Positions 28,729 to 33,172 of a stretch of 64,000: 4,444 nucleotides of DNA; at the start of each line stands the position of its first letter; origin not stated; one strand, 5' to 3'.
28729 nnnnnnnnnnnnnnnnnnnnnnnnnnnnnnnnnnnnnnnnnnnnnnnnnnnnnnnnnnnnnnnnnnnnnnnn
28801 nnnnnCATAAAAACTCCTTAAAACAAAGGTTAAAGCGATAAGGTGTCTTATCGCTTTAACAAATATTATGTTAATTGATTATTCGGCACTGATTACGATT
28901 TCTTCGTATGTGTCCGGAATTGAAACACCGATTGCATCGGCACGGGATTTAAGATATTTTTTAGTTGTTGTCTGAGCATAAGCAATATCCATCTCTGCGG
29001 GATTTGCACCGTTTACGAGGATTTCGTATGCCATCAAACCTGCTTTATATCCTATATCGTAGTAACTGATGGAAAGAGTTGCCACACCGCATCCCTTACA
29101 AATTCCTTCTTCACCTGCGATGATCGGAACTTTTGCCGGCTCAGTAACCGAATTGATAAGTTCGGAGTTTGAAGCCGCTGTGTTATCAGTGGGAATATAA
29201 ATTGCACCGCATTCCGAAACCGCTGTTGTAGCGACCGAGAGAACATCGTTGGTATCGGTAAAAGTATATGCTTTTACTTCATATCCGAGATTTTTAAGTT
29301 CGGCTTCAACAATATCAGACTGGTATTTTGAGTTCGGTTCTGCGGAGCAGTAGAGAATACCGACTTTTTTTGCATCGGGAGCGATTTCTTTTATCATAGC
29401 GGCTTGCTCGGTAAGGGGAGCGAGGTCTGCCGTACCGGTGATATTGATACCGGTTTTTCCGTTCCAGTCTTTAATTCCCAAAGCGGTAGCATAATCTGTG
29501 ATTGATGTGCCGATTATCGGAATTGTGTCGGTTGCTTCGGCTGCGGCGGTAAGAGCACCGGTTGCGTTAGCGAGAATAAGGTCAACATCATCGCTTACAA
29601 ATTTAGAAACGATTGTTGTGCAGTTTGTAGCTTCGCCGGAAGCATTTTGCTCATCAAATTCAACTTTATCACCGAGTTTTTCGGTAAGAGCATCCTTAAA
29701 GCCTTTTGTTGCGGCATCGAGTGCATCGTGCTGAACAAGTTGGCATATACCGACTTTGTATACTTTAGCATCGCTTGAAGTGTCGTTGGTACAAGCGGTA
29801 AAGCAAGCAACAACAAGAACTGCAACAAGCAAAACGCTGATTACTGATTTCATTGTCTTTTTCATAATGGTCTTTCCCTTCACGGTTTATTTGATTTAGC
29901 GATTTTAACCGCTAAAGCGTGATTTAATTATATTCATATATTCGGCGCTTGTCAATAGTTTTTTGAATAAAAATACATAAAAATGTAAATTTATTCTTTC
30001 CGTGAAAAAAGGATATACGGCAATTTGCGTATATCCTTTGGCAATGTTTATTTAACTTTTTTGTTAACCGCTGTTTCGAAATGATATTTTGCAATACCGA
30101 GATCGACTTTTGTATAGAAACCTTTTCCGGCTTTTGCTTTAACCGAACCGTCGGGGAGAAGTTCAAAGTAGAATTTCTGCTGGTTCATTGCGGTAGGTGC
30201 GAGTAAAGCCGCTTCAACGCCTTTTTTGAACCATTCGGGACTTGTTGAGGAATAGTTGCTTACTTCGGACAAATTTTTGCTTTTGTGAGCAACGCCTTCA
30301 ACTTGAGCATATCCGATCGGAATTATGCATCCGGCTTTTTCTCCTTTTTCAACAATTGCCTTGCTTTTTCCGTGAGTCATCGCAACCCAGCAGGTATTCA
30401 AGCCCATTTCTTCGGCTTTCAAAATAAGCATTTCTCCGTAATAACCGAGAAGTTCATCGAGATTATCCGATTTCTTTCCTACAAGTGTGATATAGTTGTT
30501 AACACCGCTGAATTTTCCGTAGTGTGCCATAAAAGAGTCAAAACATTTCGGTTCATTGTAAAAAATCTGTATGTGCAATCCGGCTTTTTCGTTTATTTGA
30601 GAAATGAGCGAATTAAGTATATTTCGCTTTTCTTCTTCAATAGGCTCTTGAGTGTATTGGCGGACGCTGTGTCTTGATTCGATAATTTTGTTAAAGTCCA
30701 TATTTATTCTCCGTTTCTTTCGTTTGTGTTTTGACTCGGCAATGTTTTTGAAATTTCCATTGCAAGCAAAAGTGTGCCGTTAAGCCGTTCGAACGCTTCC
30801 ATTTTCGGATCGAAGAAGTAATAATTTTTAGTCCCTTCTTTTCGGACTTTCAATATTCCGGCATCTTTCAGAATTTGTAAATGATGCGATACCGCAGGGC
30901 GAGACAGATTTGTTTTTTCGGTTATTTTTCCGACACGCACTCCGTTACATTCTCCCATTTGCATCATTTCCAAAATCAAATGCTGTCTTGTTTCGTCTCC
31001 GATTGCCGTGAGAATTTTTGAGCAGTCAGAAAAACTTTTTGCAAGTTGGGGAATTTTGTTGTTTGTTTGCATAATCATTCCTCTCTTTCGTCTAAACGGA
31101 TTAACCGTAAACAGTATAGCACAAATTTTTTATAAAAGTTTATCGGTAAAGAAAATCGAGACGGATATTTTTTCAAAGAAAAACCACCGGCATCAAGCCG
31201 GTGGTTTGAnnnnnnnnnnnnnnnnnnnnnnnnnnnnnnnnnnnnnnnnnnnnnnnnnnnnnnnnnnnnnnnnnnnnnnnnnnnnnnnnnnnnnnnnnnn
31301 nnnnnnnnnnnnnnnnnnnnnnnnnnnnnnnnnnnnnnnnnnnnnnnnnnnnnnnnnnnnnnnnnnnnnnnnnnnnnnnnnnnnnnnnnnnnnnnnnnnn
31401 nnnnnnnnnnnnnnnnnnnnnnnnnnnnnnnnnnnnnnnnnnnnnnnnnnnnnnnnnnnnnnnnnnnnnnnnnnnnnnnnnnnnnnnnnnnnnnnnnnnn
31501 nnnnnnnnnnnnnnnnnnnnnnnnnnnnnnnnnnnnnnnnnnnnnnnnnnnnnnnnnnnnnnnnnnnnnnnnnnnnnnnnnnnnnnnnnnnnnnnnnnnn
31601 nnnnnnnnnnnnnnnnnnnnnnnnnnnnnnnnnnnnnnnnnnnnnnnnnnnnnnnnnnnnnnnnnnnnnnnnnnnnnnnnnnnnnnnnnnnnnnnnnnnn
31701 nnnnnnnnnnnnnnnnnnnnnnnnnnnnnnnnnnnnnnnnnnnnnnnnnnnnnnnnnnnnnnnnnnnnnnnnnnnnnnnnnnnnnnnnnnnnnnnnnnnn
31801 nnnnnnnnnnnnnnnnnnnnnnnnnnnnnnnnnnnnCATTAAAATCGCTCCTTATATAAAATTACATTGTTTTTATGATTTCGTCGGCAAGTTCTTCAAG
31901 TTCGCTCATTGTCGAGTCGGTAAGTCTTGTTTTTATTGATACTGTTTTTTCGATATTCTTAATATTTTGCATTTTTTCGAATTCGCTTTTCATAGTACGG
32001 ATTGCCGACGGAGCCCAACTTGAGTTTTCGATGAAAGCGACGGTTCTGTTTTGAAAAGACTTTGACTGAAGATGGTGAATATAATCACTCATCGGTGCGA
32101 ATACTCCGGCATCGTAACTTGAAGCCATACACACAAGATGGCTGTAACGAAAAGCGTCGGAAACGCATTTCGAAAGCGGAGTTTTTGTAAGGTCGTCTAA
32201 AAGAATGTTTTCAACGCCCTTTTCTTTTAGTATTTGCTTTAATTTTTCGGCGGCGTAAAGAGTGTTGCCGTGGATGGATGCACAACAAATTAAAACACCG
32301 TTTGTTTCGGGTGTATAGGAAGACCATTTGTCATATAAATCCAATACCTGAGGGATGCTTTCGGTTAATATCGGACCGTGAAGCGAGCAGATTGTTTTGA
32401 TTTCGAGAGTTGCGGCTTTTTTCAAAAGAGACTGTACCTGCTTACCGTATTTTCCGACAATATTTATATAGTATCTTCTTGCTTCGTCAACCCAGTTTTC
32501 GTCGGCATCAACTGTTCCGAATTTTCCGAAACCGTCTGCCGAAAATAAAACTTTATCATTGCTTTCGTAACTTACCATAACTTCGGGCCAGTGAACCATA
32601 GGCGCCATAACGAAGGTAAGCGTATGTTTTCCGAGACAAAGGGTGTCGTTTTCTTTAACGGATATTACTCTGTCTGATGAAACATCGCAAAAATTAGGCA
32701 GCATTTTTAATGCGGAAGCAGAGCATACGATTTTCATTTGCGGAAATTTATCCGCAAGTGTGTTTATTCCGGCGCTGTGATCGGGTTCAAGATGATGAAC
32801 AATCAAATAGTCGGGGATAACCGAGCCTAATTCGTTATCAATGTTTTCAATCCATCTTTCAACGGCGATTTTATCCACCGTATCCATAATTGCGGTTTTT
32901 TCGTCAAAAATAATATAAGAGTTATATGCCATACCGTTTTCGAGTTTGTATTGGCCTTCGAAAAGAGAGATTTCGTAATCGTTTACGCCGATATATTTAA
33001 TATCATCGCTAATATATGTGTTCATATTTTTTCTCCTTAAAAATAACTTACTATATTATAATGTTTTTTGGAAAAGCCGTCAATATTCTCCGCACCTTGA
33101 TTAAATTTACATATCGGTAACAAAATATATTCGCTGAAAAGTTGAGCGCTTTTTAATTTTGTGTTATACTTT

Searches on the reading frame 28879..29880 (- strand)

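Call 10: search_protein_families(library=pfam, proteins=[window:28879-29880:-], max_evalue=0.001)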
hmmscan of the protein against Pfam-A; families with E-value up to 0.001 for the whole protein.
window:28879-29880:- (333 aa): 1 family
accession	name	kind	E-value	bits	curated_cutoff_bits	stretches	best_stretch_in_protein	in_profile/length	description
PF04392.18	ABC_sub_bind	-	6.2e-55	186.9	25.9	1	42-323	1-283/293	ABC transporter substrate binding protein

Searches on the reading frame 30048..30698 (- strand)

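Call 10: search_protein_families(library=pfam, proteins=[window:30048-30698:-], max_evalue=0.001)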
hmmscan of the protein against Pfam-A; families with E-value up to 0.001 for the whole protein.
window:30048-30698:- (216 aa): 2 families
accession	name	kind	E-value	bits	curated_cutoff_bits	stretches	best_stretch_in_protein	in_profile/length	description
PF14512.11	TM1586_NiRdase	-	6.9e-75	251.8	27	1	3-210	3-214/215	Putative TM nitroreductase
PF00881.29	Nitroreductase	-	2.7e-08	34.6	23.5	0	88-112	123-147/167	Nitroreductase family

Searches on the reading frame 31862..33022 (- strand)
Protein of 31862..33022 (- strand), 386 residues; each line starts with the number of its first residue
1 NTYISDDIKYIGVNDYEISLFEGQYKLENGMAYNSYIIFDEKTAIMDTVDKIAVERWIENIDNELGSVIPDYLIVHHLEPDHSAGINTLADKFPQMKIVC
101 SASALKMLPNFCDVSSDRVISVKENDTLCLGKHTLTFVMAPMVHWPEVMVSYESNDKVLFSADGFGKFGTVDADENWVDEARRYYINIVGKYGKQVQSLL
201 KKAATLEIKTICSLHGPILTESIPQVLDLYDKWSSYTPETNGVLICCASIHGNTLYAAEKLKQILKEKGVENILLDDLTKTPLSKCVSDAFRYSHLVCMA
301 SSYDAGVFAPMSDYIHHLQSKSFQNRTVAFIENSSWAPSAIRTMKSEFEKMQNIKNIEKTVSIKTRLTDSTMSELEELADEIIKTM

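Call 10: search_protein_families(library=pfam, proteins=[window:31862-33022:-], max_evalue=0.001)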
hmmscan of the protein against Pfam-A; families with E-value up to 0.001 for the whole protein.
window:31862-33022:- (386 aa): 3 families
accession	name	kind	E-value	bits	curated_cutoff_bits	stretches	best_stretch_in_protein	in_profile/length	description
PF19583.5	ODP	-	2.8e-17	63.7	27.2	1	33-216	3-194/194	ODP family beta lactamase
PF00753.33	Lactamase_B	-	6.9e-06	26.6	22.7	1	70-195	44-180/196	Metallo-beta-lactamase superfamily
PF12706.13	Lactamase_B_2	-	0.00016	21.7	27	1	71-147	32-115/200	Beta-lactamase superfamily domain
